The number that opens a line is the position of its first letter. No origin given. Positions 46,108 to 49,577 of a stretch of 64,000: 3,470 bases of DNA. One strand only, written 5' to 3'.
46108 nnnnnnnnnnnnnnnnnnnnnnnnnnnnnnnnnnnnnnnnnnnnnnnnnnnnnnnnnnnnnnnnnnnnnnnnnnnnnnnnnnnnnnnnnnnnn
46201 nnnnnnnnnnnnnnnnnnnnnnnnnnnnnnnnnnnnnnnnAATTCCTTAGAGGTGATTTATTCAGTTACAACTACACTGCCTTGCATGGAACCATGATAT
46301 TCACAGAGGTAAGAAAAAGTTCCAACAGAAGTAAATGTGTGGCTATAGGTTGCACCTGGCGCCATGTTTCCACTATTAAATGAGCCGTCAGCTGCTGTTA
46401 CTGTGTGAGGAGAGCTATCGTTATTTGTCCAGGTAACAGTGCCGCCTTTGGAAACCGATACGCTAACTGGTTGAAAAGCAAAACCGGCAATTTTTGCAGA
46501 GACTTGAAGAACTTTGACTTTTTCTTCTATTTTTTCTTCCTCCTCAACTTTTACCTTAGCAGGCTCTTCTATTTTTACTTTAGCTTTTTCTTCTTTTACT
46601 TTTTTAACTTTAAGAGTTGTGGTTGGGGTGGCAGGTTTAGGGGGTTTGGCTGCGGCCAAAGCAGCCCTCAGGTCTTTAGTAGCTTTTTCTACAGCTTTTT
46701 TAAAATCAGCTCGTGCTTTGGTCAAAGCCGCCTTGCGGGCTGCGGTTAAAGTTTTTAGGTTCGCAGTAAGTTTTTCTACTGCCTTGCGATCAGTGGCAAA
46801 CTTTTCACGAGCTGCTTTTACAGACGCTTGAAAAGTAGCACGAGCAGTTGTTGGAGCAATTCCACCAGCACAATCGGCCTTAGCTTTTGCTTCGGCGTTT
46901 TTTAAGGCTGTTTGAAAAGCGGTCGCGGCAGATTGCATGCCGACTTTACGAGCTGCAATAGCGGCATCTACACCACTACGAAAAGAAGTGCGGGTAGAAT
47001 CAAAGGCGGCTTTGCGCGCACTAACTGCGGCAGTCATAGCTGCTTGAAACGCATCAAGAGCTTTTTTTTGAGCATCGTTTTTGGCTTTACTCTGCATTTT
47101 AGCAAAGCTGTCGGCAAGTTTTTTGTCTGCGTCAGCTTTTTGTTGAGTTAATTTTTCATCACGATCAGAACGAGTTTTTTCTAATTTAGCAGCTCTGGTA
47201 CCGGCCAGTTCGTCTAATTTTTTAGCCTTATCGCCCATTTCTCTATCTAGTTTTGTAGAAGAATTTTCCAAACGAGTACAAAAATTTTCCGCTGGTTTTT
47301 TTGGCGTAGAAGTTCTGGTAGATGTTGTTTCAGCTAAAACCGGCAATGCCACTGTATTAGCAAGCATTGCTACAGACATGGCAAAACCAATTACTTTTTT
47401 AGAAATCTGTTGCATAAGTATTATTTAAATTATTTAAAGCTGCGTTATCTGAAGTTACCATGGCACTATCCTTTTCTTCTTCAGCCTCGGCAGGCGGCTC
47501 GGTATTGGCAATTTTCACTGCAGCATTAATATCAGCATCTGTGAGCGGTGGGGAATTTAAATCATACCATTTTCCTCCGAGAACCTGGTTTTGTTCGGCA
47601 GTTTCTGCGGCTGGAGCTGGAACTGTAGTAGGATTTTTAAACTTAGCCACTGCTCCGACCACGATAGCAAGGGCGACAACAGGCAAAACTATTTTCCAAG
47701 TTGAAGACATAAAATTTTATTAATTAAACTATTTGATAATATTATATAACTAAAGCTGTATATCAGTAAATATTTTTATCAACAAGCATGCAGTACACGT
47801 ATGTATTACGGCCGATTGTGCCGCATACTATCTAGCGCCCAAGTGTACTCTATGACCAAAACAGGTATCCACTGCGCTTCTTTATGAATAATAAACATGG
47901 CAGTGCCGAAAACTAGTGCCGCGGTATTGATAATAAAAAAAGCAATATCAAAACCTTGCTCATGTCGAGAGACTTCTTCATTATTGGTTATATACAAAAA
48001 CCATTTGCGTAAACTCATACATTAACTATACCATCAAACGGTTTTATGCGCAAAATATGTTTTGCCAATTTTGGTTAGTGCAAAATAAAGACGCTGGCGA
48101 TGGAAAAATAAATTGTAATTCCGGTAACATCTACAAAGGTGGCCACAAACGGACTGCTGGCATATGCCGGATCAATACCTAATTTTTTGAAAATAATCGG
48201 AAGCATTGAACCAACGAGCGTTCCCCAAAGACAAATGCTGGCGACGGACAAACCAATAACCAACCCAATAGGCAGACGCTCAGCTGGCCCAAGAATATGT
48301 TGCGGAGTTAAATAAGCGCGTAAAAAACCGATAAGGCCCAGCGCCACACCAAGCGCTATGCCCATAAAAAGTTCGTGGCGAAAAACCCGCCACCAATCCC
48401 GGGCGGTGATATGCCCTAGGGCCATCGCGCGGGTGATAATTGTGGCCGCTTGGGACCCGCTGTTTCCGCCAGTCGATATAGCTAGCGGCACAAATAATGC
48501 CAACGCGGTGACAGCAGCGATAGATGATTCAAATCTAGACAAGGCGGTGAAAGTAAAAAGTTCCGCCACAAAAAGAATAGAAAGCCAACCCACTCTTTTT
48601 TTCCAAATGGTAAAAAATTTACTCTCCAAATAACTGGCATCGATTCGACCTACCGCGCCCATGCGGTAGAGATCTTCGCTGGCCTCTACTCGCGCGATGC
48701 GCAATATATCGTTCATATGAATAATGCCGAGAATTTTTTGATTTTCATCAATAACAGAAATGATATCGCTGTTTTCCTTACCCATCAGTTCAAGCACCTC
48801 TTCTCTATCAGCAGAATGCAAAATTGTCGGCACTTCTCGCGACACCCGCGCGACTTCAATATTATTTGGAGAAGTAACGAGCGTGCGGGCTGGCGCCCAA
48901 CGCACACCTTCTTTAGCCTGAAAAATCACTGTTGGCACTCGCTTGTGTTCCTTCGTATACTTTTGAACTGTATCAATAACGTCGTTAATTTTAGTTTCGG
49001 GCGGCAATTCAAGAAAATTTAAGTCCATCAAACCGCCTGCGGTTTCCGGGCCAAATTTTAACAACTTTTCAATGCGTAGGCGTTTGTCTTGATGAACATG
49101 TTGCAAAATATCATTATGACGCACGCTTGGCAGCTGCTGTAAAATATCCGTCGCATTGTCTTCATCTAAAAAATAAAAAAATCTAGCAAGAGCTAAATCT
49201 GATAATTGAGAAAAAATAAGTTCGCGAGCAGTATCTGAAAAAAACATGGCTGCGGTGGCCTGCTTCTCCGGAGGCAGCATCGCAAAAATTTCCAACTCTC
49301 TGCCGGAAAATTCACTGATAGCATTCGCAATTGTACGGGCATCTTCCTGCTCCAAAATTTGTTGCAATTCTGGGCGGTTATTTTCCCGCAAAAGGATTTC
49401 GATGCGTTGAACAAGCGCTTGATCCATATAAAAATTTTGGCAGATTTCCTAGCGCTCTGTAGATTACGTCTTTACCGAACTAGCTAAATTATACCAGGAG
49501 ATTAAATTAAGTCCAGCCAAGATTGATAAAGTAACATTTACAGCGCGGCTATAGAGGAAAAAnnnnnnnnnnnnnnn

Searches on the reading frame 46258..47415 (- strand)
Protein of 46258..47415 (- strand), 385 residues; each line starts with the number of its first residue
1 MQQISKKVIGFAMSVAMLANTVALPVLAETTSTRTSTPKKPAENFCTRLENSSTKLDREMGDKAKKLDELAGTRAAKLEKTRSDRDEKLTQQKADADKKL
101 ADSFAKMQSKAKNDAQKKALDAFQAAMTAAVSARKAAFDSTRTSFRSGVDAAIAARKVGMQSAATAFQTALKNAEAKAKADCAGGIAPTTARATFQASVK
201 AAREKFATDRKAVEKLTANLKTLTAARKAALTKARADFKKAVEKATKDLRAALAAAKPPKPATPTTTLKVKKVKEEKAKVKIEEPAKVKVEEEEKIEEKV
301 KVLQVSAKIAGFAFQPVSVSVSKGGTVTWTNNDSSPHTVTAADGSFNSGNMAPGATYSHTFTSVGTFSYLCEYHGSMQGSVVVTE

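Call 28: search_protein_families(library=pfam, proteins=[window:46258-47415:-], max_evalue=0.00001)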
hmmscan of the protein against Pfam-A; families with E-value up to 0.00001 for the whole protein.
window:46258-47415:- (385 aa): 2 families
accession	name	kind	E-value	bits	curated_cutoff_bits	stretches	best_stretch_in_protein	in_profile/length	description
PF00127.26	Copper-bind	-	7.6e-11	42.7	21.2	1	304-383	4-98/99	Copper binding proteins, plastocyanin/azurin family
PF13473.12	Cupredoxin_1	-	9.3e-09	35.7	27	1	311-383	29-104/104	Cupredoxin-like domain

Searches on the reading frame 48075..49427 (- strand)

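Call 29: search_protein_families(library=pfam, proteins=[window:48075-49427:-], max_evalue=0.00001)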
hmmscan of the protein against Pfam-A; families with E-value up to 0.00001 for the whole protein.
window:48075-49427:- (450 aa): 3 families
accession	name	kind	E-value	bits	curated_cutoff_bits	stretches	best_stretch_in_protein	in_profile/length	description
PF01769.21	MgtE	-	2.8e-36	125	27.6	1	313-443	1-125/125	Divalent cation transporter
PF03448.22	MgtE_N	-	1.3e-11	45.4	25.9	1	32-127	5-101/102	MgtE intracellular N domain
PF00571.33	CBS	-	1.3e-09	38.6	24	1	196-244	6-54/57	CBS domain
